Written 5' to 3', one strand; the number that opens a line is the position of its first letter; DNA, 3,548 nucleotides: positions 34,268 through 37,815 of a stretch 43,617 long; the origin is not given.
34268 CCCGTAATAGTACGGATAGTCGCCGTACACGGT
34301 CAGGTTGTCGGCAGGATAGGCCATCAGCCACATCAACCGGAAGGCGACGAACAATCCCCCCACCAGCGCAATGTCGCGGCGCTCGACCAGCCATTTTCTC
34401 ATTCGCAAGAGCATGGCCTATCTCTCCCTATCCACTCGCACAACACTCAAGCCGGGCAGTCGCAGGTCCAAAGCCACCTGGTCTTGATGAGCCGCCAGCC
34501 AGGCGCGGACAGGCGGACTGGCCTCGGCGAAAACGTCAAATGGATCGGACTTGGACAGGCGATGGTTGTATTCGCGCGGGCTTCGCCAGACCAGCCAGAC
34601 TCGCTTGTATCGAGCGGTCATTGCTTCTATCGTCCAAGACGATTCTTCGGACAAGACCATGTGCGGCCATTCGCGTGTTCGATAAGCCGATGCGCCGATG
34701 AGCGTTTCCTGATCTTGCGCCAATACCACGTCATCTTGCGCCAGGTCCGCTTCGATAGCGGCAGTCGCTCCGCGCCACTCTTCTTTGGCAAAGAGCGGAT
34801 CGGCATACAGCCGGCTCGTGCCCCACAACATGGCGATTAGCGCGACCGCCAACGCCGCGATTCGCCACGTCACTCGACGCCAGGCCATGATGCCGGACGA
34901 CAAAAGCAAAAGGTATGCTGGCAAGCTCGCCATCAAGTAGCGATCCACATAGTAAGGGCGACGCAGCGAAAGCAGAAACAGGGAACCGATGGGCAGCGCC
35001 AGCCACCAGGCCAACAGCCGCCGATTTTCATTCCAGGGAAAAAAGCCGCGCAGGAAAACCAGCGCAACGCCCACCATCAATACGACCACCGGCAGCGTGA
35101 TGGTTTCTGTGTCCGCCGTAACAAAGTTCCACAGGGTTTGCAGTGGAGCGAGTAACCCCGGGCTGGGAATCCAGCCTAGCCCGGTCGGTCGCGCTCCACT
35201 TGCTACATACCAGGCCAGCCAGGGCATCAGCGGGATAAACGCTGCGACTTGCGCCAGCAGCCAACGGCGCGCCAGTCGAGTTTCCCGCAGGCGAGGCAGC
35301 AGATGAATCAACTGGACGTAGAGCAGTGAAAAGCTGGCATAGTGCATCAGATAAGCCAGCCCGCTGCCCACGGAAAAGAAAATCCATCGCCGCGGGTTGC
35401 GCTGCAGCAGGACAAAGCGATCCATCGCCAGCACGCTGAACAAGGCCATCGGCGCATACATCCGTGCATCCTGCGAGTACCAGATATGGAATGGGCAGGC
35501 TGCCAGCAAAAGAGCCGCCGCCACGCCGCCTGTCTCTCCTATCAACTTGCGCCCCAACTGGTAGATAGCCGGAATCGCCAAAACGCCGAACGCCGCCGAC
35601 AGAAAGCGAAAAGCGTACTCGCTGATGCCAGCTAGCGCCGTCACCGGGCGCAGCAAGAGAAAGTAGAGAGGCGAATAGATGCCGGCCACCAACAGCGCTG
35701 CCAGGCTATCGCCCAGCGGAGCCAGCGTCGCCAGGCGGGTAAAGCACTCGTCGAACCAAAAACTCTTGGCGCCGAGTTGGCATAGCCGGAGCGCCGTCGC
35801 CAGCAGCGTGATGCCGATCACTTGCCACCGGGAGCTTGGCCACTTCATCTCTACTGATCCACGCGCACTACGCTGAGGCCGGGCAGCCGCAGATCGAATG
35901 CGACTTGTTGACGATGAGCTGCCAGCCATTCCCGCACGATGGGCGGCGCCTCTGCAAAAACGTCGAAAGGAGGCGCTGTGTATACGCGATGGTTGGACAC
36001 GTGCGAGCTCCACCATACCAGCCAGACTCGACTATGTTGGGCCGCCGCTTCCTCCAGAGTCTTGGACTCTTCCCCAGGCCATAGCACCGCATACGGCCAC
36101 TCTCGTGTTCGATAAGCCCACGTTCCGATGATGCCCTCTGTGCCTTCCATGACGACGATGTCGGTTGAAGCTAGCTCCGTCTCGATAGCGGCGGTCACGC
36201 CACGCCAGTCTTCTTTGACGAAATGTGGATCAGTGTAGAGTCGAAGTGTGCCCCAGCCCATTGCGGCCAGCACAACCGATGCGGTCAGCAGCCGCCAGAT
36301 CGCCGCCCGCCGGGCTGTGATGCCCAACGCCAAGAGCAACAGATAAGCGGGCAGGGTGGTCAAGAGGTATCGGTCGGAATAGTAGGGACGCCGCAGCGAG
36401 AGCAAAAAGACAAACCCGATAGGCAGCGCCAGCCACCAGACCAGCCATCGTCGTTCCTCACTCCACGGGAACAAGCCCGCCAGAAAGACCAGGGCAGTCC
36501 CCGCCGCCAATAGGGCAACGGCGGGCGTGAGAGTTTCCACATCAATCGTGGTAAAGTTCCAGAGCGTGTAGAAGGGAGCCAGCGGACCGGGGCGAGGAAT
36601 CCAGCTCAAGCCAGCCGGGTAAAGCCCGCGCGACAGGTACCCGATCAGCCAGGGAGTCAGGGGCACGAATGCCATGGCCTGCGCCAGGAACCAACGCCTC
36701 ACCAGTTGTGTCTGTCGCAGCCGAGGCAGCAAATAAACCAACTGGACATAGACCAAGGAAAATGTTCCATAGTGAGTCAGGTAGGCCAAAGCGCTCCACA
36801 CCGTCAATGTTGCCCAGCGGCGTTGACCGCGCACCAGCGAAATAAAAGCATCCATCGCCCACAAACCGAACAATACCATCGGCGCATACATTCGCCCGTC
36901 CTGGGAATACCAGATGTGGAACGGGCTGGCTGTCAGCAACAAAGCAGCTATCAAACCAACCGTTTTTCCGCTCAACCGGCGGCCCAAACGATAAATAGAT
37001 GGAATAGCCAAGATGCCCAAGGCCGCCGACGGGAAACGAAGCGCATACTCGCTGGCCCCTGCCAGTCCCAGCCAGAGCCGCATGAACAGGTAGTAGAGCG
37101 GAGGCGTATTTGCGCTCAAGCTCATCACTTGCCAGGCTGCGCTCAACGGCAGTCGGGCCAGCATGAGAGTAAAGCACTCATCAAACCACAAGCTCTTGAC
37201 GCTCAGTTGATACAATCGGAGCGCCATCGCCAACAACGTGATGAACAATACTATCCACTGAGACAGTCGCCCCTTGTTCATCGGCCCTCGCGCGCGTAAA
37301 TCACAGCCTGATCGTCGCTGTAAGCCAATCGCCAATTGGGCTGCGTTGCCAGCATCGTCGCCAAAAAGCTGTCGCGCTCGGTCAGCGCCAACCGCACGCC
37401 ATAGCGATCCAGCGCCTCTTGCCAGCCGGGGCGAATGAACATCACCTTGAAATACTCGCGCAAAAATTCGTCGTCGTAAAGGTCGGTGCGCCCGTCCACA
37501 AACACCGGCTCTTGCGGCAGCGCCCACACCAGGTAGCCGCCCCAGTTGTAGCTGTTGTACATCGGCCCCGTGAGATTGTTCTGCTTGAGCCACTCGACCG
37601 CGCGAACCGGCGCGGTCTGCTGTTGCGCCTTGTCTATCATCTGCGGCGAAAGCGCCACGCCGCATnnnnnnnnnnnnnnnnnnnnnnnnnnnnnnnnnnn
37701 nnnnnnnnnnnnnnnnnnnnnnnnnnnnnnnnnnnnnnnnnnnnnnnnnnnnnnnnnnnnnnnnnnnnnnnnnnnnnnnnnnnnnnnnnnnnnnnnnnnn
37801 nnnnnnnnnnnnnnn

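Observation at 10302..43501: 33-kb locus with 15 GT-C-type membrane glycosyltransferase-like genes and no cytoplasmic GT-A/GT-B enzyme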

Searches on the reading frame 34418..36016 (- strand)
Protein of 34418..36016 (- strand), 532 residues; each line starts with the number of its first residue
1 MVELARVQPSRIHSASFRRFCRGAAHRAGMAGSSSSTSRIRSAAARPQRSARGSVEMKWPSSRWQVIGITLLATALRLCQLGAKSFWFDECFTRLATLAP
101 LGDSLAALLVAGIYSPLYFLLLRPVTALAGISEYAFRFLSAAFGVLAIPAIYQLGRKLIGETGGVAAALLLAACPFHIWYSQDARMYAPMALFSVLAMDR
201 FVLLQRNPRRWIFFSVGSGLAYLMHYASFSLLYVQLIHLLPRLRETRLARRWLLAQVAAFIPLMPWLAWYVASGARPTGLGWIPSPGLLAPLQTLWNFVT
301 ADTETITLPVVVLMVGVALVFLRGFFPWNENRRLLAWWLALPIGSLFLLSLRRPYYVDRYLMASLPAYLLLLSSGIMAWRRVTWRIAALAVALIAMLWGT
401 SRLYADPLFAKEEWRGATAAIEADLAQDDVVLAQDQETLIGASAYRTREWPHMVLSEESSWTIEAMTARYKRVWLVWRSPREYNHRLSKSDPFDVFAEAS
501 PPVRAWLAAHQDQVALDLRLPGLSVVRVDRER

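Call 5: search_protein_families(library=pfam, proteins=[window:34418-36016:-], max_evalue=0.01)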
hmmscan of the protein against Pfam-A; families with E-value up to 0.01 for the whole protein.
window:34418-36016:- (532 aa): 1 family
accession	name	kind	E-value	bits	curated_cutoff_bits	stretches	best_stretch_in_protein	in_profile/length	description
PF13231.12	PMT_2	-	2.8e-13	50.8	26.1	1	116-269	4-160/160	Dolichyl-phosphate-mannose-protein mannosyltransferase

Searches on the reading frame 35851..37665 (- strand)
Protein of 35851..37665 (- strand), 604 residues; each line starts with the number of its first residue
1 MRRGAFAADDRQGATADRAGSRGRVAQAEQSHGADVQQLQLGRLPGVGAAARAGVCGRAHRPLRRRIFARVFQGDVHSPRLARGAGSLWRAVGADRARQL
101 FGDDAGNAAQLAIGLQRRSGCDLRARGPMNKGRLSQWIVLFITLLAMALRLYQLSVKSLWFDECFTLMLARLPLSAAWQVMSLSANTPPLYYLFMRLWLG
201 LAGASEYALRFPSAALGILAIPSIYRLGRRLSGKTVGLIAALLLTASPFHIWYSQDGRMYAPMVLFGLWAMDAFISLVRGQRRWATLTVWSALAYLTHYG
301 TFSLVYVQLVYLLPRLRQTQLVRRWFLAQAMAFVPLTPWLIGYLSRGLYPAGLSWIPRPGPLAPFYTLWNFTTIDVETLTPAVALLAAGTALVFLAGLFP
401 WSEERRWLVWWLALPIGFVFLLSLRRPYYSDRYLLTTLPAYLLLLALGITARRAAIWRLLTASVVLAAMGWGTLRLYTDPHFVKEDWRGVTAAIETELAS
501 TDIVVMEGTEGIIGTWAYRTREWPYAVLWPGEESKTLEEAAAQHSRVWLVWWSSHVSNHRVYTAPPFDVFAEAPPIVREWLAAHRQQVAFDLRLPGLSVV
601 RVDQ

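Call 5: search_protein_families(library=pfam, proteins=[window:35851-37665:-], max_evalue=0.01)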
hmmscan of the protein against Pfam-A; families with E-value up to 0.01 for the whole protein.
window:35851-37665:- (604 aa): 1 family
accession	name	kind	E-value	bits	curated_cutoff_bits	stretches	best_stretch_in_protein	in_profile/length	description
PF13231.12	PMT_2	-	3.5e-16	60.3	26.1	1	187-341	2-159/160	Dolichyl-phosphate-mannose-protein mannosyltransferase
